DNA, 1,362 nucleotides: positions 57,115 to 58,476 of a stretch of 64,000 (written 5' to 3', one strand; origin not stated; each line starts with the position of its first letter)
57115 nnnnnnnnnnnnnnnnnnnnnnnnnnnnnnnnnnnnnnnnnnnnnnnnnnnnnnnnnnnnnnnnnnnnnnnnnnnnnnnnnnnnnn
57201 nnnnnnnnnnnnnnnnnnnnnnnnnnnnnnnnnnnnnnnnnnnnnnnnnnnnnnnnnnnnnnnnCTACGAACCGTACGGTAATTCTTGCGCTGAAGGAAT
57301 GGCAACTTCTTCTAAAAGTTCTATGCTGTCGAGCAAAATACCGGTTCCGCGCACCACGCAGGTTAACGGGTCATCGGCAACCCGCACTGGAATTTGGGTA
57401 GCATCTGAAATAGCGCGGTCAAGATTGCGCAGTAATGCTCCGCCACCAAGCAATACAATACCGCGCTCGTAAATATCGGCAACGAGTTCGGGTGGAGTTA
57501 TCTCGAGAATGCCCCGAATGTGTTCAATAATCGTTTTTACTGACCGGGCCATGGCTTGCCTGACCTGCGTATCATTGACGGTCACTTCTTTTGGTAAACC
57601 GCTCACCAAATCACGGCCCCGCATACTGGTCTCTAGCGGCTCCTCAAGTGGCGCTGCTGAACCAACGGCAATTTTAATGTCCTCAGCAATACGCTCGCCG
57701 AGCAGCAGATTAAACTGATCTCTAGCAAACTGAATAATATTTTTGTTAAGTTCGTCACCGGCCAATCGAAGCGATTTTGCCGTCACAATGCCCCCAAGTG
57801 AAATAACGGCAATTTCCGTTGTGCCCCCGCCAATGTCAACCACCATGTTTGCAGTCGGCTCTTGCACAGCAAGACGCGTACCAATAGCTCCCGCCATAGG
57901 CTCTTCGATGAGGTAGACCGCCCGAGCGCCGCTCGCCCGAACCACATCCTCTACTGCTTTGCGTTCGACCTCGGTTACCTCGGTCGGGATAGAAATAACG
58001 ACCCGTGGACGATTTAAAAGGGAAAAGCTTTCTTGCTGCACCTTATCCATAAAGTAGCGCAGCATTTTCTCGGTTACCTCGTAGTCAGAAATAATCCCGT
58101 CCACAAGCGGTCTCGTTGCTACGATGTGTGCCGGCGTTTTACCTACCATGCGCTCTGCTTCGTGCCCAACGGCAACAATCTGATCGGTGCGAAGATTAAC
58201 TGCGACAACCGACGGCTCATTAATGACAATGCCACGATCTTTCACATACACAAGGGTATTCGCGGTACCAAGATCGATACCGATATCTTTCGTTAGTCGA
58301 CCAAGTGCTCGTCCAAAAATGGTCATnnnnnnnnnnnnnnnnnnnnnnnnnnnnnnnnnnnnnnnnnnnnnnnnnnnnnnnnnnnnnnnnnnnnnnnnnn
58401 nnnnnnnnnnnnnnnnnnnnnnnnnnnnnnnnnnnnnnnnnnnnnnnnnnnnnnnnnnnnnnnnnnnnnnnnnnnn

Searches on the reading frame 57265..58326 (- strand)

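Call 17: search_protein_families(library=pfam, proteins=[window:57265-58326:-])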
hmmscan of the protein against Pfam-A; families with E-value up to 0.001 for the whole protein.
window:57265-58326:- (353 aa): 6 families
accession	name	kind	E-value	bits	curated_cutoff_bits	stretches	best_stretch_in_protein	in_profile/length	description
PF06723.19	MreB_Mbl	-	4.3e-137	456.8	27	1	13-338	2-325/327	MreB/Mbl protein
PF00012.26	HSP70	-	7.1e-12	44.8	20.6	1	88-207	113-240/599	Hsp70 protein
PF14450.12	FtsA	-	1.5e-11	45.2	31.8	1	161-318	1-111/127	Cell division protein FtsA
PF00022.25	Actin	-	4.9e-10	39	27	1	35-203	28-189/410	Actin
PF25216.1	Volactin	-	8.9e-05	22.5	35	0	45-328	53-317/321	Volactin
PF11104.14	PilM_2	-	0.00021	20.8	27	0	290-319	278-307/340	Type IV pilus assembly protein PilM;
